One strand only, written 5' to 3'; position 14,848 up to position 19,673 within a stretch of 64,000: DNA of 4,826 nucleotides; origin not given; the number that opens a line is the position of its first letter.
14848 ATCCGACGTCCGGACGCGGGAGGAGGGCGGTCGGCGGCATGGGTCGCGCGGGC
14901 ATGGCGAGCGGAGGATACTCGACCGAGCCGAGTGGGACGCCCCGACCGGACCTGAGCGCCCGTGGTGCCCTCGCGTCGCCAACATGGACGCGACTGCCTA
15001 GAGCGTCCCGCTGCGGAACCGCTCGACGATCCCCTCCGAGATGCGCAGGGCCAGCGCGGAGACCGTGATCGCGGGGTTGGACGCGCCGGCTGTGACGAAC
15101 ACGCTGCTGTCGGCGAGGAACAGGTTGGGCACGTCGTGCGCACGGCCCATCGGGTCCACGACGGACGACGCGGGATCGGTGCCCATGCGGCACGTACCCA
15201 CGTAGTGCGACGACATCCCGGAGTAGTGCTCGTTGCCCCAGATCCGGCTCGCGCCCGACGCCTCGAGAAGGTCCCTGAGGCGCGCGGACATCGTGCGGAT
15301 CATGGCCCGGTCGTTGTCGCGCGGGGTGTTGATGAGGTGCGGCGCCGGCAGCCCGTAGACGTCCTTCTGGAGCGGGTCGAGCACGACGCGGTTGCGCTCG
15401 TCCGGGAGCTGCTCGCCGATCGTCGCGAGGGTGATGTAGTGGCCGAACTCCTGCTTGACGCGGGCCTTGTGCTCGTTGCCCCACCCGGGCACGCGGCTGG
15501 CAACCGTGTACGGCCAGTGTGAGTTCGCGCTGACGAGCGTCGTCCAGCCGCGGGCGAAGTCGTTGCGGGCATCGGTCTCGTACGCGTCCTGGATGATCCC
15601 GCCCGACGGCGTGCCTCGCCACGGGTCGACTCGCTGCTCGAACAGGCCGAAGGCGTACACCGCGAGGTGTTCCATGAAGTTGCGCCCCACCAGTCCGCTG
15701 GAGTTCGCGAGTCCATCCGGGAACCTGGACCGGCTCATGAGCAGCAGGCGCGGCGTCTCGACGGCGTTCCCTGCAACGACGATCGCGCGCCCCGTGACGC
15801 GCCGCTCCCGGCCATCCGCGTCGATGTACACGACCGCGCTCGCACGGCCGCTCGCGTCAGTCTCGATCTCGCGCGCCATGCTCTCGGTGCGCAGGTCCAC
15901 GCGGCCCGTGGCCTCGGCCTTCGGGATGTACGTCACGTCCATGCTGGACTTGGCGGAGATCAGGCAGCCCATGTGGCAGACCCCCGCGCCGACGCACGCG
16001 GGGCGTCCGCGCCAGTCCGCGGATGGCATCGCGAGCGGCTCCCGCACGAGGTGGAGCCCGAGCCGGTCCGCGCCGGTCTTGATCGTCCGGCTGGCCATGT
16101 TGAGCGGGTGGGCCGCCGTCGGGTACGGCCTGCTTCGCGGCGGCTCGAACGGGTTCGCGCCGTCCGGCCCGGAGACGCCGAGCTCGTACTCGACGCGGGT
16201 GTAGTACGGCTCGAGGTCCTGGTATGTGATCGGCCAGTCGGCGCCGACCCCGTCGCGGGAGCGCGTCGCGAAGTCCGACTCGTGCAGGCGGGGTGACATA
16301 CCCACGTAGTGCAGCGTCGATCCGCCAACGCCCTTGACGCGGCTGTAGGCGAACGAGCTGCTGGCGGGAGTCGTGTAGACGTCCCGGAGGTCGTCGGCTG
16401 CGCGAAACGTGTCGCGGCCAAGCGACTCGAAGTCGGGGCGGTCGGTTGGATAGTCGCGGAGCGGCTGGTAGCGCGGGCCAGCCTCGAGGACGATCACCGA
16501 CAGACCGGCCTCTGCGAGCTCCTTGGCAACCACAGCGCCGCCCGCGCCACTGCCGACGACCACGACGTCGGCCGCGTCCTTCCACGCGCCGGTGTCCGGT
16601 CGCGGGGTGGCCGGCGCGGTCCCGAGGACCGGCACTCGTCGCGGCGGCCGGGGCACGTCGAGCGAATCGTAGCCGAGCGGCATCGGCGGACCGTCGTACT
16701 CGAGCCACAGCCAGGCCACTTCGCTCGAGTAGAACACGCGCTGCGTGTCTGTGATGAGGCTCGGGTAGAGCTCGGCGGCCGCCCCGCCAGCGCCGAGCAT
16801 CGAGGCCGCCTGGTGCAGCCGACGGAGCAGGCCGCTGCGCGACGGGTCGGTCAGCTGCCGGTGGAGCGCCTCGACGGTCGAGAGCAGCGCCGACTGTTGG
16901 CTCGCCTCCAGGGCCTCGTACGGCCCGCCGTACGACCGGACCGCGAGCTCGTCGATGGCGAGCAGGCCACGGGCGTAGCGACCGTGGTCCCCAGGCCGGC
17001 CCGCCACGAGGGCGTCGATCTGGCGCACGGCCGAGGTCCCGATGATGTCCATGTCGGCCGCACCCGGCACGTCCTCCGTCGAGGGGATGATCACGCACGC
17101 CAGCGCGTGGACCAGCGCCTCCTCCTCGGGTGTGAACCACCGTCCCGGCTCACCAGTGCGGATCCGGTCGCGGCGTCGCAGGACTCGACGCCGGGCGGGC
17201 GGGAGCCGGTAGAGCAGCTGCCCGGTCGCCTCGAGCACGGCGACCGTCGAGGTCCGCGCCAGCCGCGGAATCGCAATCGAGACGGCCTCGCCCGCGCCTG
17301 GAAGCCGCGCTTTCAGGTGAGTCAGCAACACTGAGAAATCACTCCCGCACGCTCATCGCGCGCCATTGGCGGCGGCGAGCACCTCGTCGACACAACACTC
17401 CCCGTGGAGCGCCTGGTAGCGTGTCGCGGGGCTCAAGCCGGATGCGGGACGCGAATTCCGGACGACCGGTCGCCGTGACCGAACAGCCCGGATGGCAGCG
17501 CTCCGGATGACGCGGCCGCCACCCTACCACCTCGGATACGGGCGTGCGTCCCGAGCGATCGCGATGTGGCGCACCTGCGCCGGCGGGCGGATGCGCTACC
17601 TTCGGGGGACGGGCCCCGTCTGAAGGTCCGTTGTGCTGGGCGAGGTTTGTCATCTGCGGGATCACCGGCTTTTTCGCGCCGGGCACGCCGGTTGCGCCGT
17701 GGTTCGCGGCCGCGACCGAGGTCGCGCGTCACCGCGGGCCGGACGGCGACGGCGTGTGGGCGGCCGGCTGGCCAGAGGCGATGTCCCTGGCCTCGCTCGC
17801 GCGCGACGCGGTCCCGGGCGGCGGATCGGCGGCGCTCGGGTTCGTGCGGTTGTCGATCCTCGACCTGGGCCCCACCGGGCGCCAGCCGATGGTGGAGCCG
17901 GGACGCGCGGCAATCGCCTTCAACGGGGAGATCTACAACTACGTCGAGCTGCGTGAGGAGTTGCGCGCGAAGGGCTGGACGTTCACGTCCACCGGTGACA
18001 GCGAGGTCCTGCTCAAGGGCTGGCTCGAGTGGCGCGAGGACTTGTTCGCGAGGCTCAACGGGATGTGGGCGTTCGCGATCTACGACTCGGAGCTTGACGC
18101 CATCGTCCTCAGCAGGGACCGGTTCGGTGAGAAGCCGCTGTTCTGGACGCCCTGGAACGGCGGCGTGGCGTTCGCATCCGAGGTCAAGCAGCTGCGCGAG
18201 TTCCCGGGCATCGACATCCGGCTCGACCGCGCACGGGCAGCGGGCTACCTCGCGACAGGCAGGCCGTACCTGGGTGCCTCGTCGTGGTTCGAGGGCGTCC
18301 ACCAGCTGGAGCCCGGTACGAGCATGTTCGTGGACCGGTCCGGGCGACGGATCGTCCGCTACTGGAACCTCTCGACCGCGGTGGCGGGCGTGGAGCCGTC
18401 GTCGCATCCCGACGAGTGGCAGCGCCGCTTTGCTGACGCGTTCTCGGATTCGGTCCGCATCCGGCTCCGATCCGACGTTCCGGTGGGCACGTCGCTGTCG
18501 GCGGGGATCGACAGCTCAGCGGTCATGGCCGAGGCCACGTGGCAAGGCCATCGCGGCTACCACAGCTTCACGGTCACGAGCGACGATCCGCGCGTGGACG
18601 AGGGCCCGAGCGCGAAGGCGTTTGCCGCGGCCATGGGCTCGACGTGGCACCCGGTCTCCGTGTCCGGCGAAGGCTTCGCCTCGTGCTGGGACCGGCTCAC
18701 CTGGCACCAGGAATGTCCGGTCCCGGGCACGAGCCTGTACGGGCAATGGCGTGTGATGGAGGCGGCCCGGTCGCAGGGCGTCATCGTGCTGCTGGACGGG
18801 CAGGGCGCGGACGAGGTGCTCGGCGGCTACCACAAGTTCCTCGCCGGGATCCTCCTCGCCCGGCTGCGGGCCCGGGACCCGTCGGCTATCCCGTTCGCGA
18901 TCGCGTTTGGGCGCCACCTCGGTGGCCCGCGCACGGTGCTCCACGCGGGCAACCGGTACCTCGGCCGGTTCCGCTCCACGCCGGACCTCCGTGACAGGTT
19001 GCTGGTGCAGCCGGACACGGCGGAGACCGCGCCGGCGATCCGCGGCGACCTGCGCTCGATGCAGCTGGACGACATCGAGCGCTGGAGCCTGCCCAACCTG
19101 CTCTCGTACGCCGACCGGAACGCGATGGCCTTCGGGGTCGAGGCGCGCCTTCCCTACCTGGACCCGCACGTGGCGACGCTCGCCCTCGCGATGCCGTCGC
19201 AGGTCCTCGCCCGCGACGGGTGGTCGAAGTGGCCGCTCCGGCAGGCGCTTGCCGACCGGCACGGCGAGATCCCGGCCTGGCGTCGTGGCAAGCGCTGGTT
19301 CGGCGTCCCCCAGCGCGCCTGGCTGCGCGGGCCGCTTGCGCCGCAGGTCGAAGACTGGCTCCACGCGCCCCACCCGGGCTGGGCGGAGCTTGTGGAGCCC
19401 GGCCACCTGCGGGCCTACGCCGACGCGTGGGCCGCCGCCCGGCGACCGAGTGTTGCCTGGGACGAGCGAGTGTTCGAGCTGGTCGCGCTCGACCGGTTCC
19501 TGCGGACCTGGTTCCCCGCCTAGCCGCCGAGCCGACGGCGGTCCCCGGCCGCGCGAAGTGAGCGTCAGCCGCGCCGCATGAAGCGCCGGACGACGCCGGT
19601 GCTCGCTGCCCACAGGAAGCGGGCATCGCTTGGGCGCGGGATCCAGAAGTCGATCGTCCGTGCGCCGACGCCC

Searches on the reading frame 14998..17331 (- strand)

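Call 40: search_protein_families(library=pfam, proteins=[window:14998-17331:-], max_evalue=0.001)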
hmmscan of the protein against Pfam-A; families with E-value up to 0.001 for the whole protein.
window:14998-17331:- (777 aa): 8 families
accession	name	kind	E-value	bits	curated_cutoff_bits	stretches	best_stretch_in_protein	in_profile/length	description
PF05199.19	GMC_oxred_C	-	1.4e-22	81.2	24.6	1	643-761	1-139/139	GMC oxidoreductase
PF00732.25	GMC_oxred_N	-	6.2e-15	56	23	1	260-556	7-217/218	GMC oxidoreductase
PF13618.11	Gluconate_2-dh3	-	2.7e-11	44.4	23.4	1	68-212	1-133/135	Gluconate 2-dehydrogenase subunit 3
PF00890.30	FAD_binding_2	-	3.8e-07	30.1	20.4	1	255-287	1-33/414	FAD binding domain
PF13450.12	NAD_binding_8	-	4.1e-05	24.2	21.9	1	258-287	1-30/68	NAD(P)-binding Rossmann-like domain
PF07992.20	Pyr_redox_2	-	0.00021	21.2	26.1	1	255-285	2-32/291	Pyridine nucleotide-disulphide oxidoreductase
PF01266.30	DAO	-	0.00027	21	27.9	1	255-287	1-33/353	FAD dependent oxidoreductase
PF05834.18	Lycopene_cycl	-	0.00067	19.3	23.4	1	255-288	1-36/380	Lycopene cyclase protein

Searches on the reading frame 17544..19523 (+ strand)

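Call 40: search_protein_families(library=pfam, proteins=[window:17544-19523:+], max_evalue=0.001)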
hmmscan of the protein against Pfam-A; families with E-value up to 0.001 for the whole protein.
window:17544-19523:+ (659 aa): 3 families
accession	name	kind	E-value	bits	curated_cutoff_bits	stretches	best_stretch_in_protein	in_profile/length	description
PF00733.27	Asn_synthase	-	8.2e-62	210.3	21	1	296-633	2-335/354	Asparagine synthase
PF13537.11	GATase_7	-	6.1e-38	130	25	1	102-218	3-122/123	Glutamine amidotransferase domain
PF13522.11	GATase_6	-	2.4e-34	118.6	27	1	94-213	10-130/130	Glutamine amidotransferase domain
